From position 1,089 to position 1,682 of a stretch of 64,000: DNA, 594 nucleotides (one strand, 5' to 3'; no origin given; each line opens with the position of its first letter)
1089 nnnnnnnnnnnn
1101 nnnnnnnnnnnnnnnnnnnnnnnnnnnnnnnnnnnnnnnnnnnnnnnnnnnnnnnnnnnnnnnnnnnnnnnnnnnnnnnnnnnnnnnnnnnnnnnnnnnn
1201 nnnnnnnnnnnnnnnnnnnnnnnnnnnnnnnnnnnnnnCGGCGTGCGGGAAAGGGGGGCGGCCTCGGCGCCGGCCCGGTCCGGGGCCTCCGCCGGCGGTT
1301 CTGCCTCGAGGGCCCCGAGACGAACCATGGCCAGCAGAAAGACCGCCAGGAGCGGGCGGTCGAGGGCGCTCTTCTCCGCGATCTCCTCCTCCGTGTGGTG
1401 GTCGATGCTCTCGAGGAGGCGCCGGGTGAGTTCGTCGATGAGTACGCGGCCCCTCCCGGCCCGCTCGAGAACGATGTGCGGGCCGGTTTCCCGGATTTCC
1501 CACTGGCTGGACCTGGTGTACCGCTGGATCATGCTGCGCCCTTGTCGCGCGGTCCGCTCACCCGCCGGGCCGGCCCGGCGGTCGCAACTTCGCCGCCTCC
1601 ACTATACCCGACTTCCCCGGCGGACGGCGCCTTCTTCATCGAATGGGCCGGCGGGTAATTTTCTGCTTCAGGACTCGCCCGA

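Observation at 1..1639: Small coupled ORF followed by an RRE(PqqD-like)-GT2-ABC ATPase fusion gene: possible glycosylated-peptide (RiPP-like) module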

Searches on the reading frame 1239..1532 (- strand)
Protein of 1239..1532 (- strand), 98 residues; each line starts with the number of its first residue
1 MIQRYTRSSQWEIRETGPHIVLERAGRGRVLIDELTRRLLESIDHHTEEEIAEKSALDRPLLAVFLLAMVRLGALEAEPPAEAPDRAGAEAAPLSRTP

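Call 8: search_protein_families(library=pfam, proteins=[window:1239-1532:-], max_evalue=10)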
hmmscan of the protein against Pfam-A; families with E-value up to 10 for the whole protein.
seq(98 aa): 0 families

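Call 27: search_protein_families(library=pfam, alignment_id=A2, max_evalue=10)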
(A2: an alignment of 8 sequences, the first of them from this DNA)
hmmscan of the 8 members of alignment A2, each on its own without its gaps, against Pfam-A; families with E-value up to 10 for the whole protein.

A. member 1, seq(80 aa): 1 family
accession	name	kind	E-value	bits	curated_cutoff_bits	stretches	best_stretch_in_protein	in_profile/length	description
PF11344.13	DUF3146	-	0.22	11.7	22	1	5-48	28-68/80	Protein of unknown function (DUF3146)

B. families by the number of members that match (of 8 scanned): 9 families
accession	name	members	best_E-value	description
PF16365.12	EutK_C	1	0.027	Ethanolamine utilization protein EutK C-terminus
PF12802.13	MarR_2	1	0.032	MarR family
PF05527.17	TNFAIP8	1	0.045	Tumor necrosis factor alpha-induced protein 8-like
PF23526.1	AprA_N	1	0.049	AprA N-terminal domain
PF22560.2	GMT-wHTH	1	0.065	GMT-like wHTH domain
PF02413.22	Caudo_TAP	1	0.072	Caudovirales tail fibre assembly protein, lambda gpK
PF00382.24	TFIIB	1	0.12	Transcription factor TFIIB repeat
PF11344.13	DUF3146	1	0.22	Protein of unknown function (DUF3146)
PF17041.10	SasG_E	1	0.26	E domain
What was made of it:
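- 1293..1532 (-): N-terminal RRE-fold domain (residues 1-80) of the fusion protein. There is no Pfam PqqD hit (calls 8, 27).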

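Call 28: search_solved_structures(query=A2, max_evalue=10, show_alignments=3)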
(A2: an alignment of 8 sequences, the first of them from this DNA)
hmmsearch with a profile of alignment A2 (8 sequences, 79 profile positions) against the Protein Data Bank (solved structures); distinct sequences matched with E-value up to 10: 7.
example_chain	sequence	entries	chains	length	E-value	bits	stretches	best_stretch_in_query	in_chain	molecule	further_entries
7u37_A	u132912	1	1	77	0.0075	19.2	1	36-78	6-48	Ferrous iron transport protein C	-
1i1g_A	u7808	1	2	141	0.19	14.7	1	34-77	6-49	TRANSCRIPTIONAL REGULATOR LRPA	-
8vej_A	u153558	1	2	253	0.59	13.2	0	33-66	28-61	CHD_buttress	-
2h09_A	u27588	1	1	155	0.7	12.9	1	32-77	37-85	Transcriptional regulator mntR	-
1y0u_A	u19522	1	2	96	1.1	12.3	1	38-73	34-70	arsenical resistance operon repressor, putative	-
9e5c_2i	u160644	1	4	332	1.6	11.8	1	22-41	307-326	Radial spoke protein 3, putative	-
5iby_A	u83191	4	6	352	4.7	10.3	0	1-18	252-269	Lipoate--protein ligase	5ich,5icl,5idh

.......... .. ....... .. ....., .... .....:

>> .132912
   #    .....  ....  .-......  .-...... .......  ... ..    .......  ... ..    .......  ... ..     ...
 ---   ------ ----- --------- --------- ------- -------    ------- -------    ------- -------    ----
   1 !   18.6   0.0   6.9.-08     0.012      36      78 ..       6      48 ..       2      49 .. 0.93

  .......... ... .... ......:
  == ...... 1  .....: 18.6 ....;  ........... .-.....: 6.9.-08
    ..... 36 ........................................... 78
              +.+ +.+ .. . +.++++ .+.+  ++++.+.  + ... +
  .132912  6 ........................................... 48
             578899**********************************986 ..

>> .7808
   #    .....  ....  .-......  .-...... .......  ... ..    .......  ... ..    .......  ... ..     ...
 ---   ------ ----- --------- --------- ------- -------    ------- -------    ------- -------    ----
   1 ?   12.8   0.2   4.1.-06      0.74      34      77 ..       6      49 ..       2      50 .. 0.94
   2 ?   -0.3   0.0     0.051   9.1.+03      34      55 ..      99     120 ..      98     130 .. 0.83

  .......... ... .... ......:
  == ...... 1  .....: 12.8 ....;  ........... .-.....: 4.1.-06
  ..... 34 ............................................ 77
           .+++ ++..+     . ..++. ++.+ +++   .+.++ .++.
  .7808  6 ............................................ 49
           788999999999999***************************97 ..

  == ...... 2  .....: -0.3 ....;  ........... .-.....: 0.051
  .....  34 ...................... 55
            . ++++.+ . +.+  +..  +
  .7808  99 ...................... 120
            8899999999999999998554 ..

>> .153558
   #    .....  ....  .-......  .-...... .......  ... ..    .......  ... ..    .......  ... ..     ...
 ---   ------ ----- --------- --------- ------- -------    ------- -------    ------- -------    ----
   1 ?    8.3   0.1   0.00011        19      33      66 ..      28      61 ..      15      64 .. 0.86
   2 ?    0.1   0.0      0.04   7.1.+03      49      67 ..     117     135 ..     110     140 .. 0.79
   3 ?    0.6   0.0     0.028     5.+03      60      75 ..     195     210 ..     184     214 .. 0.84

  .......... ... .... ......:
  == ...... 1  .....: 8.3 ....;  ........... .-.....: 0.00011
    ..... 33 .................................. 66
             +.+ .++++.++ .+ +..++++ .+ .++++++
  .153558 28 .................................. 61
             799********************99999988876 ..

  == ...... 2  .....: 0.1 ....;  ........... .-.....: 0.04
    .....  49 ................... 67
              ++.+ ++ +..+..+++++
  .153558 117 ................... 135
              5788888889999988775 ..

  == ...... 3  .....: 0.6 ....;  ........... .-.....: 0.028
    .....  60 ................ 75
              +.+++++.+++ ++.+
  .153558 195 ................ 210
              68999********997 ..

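Call 44: search_protein_families(library=pfam, alignment_id=A3, max_evalue=1)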
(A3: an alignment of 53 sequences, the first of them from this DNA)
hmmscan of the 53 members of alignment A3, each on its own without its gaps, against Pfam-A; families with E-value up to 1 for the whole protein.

A. member 1, seq(80 aa): 1 family
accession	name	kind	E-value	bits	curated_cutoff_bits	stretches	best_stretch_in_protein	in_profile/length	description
PF11344.13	DUF3146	-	0.22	11.7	22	1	5-48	28-68/80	Protein of unknown function (DUF3146)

B. families by the number of members that match (of 53 scanned): 31 families (the first 25 are shown)
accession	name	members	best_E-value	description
PF05402.18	PqqD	3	0.0035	Coenzyme PQQ synthesis protein D (PqqD)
PF12802.13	MarR_2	2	0.029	MarR family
PF07848.18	PaaX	2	0.051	PaaX-like protein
PF16365.12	EutK_C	1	0.01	Ethanolamine utilization protein EutK C-terminus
PF19698.5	DUF6197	1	0.014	Family of unknown function (DUF6197)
PF05719.16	GPP34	1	0.018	Golgi phosphoprotein 3 (GPP34)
PF17940.6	TetR_C_31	1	0.02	Tetracyclin repressor-like, C-terminal domain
PF22999.2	LTN1_E3_ligase_6th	1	0.023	LTN1 family HEAT repeat region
PF22560.2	GMT-wHTH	1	0.026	GMT-like wHTH domain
PF04255.20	DUF433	1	0.029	Protein of unknown function (DUF433)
PF05527.17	TNFAIP8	1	0.045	Tumor necrosis factor alpha-induced protein 8-like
PF23526.1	AprA_N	1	0.049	AprA N-terminal domain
PF23630.1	Death_TNFRSF11B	1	0.051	Tumor Necrosis Factor Receptor Superfamily Member 11B death domain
PF05584.17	Sulfolobus_pRN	1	0.052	Sulfolobus plasmid regulatory protein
PF23468.1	ARC6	1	0.068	Plastid division regulator alpha solenoid domain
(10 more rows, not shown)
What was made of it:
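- On PqqD-like RiPP recognition element (PF05402 / RRE): Three of 53 family members hit, at best E 0.0035, below the gathering score (call 44).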

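Call 45: search_solved_structures(query=A3, max_evalue=10, show_alignments=3)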
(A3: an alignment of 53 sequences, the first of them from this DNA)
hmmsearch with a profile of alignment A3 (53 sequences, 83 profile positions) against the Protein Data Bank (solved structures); distinct sequences matched with E-value up to 10: 19.
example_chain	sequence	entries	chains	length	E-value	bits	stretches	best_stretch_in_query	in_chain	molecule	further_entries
5v1u_A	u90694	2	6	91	0.14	15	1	7-77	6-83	TbiB1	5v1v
2htj_A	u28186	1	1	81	0.17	14.8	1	37-81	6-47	P fimbrial regulatory protein KS71A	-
4yy5_A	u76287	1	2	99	0.23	14.4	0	34-75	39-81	dTor_3x33L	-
4cic_A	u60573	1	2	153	0.23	14.3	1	55-80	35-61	TRANSCRIPTIONAL REGULATOR, BADM/RRF2 FAMILY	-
8qck_A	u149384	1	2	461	0.26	14.2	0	4-36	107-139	Pyridine nucleotide-disulfide oxidoreductase dimerization region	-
4yy2_A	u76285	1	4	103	0.28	14.1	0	34-75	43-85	dTor_3x33L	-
8q83_A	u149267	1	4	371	0.31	13.9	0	31-46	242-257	Photorhabdus luminescens subsp. laumondii TTO1 complete genome segment 3/17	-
8vl3_A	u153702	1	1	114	0.41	13.6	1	42-74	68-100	De novo designed protein F3 parent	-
1ghj_A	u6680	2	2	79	0.43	13.5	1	30-65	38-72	E2, THE DIHYDROLIPOAMIDE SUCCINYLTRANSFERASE COMPONENT OF 2-OXOGLUTARATE DEHYDROGENASE COM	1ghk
5cwb_A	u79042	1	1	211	0.56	13.1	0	37-68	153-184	Designed helical repeat protein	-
1i1g_A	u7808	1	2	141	0.58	13.1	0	33-79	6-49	TRANSCRIPTIONAL REGULATOR LRPA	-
3f6v_A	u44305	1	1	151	0.61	13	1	45-81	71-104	Possible transcriptional regulator, ArsR family protein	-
4gcv_A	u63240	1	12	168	0.74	12.7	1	54-82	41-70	Putative transcription protein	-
1p6r_A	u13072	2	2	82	0.76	12.7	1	35-81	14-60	Penicillinase repressor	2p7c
2du9_A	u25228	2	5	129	0.86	12.5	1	48-80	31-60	Predicted transcriptional regulators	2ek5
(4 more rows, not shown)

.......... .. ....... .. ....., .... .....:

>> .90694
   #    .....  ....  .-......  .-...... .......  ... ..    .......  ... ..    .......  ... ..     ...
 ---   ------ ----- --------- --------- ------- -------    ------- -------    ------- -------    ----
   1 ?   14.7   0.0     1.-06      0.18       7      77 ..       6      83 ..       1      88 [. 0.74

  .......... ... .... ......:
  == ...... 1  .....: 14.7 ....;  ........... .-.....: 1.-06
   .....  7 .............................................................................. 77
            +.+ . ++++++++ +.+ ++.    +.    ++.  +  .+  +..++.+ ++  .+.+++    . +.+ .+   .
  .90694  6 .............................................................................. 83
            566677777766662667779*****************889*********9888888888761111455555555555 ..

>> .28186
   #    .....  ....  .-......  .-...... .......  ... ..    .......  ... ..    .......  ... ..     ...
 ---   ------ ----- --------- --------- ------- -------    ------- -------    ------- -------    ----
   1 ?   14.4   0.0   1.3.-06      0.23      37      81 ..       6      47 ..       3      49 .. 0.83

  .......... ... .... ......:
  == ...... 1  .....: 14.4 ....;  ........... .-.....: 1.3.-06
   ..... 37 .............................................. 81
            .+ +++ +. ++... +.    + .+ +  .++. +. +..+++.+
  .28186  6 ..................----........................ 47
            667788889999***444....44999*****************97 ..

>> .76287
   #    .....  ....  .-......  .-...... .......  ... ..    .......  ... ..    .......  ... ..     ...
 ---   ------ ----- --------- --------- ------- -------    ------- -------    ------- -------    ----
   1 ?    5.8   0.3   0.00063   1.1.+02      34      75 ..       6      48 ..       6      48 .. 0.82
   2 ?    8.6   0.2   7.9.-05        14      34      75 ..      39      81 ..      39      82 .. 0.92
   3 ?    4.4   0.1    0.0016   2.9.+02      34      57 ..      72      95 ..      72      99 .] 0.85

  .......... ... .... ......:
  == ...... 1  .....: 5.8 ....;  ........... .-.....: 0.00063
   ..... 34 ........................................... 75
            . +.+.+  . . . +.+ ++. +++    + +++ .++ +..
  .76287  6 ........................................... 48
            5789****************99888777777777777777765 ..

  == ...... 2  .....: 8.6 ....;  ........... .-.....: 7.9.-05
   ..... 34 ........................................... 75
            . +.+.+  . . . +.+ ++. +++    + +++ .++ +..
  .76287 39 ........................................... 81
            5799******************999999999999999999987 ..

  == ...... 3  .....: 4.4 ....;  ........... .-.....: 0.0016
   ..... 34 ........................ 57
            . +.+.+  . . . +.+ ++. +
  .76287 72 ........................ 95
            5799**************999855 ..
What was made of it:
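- On PqqD-like RiPP recognition element (PF05402 / RRE): The best PDB profile hit is TbiB1 at E 0.14 (call 45).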

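Call 53: predict_structure(alignment_id=A3)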
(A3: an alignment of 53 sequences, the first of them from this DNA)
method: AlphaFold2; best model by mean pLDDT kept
length: 80 residues; sequences in the alignment: 53
mean_pLDDT: 95.0   pTM: 0.81
mean pLDDT of the five models: 95.0, 95.0, 94.7, 94.2, 93.8
residues with pLDDT >= 90: 74; 70-90: 6; 50-70: 0; < 50: 0
segments of 3 or more residues with pLDDT < 50: none
pLDDT, mean of each block of 10 residues (from residue 1): 94 97 94 96 96 94 97 93
secondary structure, 60 per line:
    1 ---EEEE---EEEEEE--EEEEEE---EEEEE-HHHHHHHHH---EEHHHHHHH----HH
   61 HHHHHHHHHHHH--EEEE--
elements in order: E4-7 E11-16 E19-24 E28-32 H34-42 H48-54 H59-72 E75-78
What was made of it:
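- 1293..1532 (-): The AF2 model built on 53 homologs has pLDDT 95 and pTM 0.81, with four strands followed by three helices and a final strand (call 53).
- On PqqD-like RiPP recognition element (PF05402 / RRE): In the AF2 model (pLDDT 95) the strands are at 4-7, 11-16, 19-24 and 28-32 and the helices at 34-42, 48-54 and 59-72 (call 53).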

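Call 55: fold_search(model_id=the predicted structure, library=pdb)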
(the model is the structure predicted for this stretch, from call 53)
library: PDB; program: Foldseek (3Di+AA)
matches with E <= 10: 388; with E <= 0.001: 0
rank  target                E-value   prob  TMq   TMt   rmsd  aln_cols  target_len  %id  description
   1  5v1v_A                8.3e-03  1.00  0.67  0.62   3.6        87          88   18  TbiB1 in Complex with the TbiA(alpha) Leader Peptide (released 2018-09-05)
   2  4bs9                  1.8e-02  1.00  0.66  0.10   3.6        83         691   19  Structure of the heterocyclase TruD (released 2013-11-06)
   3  5v1u_B                1.9e-02  1.00  0.63  0.59   3.8        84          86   19  TbiB1 in Complex with the TbiA(beta) Leader Peptide (released 2018-09-05)
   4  5lq4_B                2.7e-02  1.00  0.63  0.14   3.1        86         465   14  The Structure of ThcOx, the First Oxidase Protein from the Cyanobactin Pathways (released 2016-11-09)
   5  5v1u_A                3.1e-02  1.00  0.62  0.59   3.6        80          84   21  TbiB1 in Complex with the TbiA(beta) Leader Peptide (released 2018-09-05)
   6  5v1u_C                3.5e-02  1.00  0.62  0.59   3.4        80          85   22  TbiB1 in Complex with the TbiA(beta) Leader Peptide (released 2018-09-05)
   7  6jx3_B                4.0e-02  0.99  0.63  0.60   3.5        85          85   12  Lasso peptide synthetase B1 complexed with the leader peptide (released 2019-06-26)
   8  5v1u_D                5.1e-02  0.99  0.59  0.57   3.6        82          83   23  TbiB1 in Complex with the TbiA(beta) Leader Peptide (released 2018-09-05)
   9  5lq4_A                5.8e-02  0.99  0.62  0.14   3.1        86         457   14  The Structure of ThcOx, the First Oxidase Protein from the Cyanobactin Pathways (released 2016-11-09)
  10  8pz5_A                6.5e-02  1.00  0.68  0.15   3.7        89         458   13  Structure of ThcOx, solved at wavelength 3.099 A (released 2023-10-25)
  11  8t19_A                7.4e-02  1.00  0.68  0.64   3.1        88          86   10  RiPP precursor peptide recognition element (RRE) domain of Ocin-ThiF-like partner protein, PbtF, bound to an 8 residue (released 2024-06-12)
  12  6gos_1                7.9e-02  0.97  0.57  0.20   3.6        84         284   13  E. coli Microcin synthetase McbBCD complex with pro-MccB17 bound (released 2019-01-30)
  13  6gri_2                8.4e-02  0.97  0.56  0.21   3.6        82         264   17  E. coli Microcin synthetase McbBCD complex (released 2019-01-30)
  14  6ec7                  9.5e-02  0.98  0.65  0.08   4.9        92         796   15  Glutamylation domain, TbtB, from thiomuracin biosynthesis (released 2019-08-14)
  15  7vzu_A                1.7e-01  0.77  0.53  0.09   5.8        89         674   19  The structure of GdmN Y82F mutant (released 2022-11-16)
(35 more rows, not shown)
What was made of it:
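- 1293..1532 (-): Foldseek top hit: TbiB1, E 8e-3, TM 0.67 (call 55).
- On PqqD-like RiPP recognition element (PF05402 / RRE): Nearly all leading Foldseek hits are RREs (call 55).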

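Call 62: find_homologous_proteins(query=A3, max_evalue=0.001)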
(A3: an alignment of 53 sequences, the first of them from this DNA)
Query A3 (53 sequences) (80 aa, profile of the alignment): 29 proteins with E <= 0.001 among 3125 candidates.
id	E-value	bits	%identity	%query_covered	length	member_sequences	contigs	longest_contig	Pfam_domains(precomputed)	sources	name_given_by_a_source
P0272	2.7e-23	99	-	-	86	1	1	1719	-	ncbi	ncbi:MAG TPA: hypothetical protein VGA03_12435, partial [Anaerolineales bacterium]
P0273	3.4e-23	99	-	-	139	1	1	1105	PF00535.33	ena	-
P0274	1.3e-22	97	-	-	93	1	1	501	-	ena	-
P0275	1.9e-22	96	-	-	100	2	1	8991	-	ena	-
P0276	6.2e-21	92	-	-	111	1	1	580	-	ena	-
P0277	6.9e-20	88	56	11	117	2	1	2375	-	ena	-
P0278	9.6e-20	88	-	-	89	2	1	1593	-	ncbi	-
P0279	1.8e-19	87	32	39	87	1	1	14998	-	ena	-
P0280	1.9e-19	87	-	-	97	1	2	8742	-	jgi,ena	-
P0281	1.3e-18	84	32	59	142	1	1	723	PF00535.33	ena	-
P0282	2.6e-18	83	-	-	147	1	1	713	-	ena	-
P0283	4.2e-18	82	30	74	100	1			-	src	-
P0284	5.2e-18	82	36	24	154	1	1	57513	-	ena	-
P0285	1.2e-17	81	-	-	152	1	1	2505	-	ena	-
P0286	3.4e-17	80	32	46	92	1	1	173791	-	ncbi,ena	-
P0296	2.4e-11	61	-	-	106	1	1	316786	-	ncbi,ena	-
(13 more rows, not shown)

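Call 63: find_encoding_contigs(protein=P0286, flank=8000, max_places=2)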
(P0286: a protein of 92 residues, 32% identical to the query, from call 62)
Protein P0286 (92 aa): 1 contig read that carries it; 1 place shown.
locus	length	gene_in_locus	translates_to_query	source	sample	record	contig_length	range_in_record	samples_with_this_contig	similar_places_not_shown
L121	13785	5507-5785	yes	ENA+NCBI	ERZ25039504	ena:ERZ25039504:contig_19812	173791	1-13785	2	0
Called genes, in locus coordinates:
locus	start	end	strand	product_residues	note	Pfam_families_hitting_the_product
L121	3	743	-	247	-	?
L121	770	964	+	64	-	-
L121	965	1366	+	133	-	-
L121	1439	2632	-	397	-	PF13517:FG-GAP_3 (faint), PF01839:FG-GAP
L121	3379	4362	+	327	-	PF01041:DegT_DnrJ_EryC1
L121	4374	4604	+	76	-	PF01041:DegT_DnrJ_EryC1 (weak)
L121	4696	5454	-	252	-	PF13489:Methyltransf_23 (weak)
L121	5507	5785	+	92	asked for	-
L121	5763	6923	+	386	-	PF00535:Glycos_transf_2, PF13641:Glyco_tranf_2_3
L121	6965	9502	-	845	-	PF00535:Glycos_transf_2, PF10111:Glyco_tranf_2_2 (faint), PF13641:Glyco_tranf_2_3 (weak), PF13632:Glyco_trans_2_3 (faint), PF00535:Glycos_transf_2, PF13641:Glyco_tranf_2_3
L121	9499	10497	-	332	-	PF00534:Glycos_transf_1, PF13692:Glyco_trans_1_4, PF20706:GT4-conflict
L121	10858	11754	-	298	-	PF13489:Methyltransf_23, PF08241:Methyltransf_11, PF08242:Methyltransf_12, PF13649:Methyltransf_25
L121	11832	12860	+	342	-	PF01073:3Beta_HSD, PF01370:Epimerase, PF02719:Polysacc_synt_2, PF04321:RmlD_sub_bind, PF16363:GDP_Man_Dehyd, PF07993:NAD_binding_4 (faint), PF13460:NAD_binding_10 (weak)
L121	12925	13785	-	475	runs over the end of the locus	PF00005:ABC_tran, PF13304:AAA_21 (faint), PF08242:Methyltransf_12 (faint)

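Call 64: find_encoding_contigs(protein=P0296, flank=8000, max_places=2)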
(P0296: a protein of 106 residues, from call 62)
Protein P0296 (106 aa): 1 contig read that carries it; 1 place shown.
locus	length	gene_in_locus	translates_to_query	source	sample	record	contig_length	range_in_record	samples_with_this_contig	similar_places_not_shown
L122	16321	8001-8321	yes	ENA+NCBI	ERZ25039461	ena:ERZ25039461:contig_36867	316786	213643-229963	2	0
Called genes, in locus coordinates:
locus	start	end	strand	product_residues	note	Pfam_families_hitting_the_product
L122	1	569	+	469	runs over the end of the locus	PF00535:Glycos_transf_2, PF10111:Glyco_tranf_2_2 (faint), PF13641:Glyco_tranf_2_3, PF13632:Glyco_trans_2_3, PF13641:Glyco_tranf_2_3 (weak)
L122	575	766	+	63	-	-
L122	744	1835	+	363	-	-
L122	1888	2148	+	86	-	-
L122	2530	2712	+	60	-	PF19451:DUF5989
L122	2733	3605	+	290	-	PF02543:Carbam_trans_N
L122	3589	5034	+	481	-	PF02543:Carbam_trans_N, PF16861:Carbam_trans_C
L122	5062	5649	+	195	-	-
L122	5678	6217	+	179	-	-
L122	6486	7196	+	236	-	PF22904:NOMO1-like_2nd (faint), PF13620:CarboxypepD_reg, PF13715:CarbopepD_reg_2 (faint), PF17210:SdrD_B (faint), PF13620:CarboxypepD_reg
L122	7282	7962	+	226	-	PF13620:CarboxypepD_reg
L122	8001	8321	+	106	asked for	-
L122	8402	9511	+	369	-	PF00535:Glycos_transf_2 (weak)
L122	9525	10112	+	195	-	PF13439:Glyco_transf_4, PF13579:Glyco_trans_4_4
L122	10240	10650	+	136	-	PF00534:Glycos_transf_1, PF13524:Glyco_trans_1_2 (weak), PF13692:Glyco_trans_1_4, PF20706:GT4-conflict (weak)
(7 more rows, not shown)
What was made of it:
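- Closest known: RiPP recognition elements. Same: The domain occurs both fused and as a discrete small protein next to its enzyme, as RREs do (calls 62-64).
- Split forms exist, with a 92-106-aa stand-alone domain gene directly upstream of a GT2 gene (calls 62-64).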
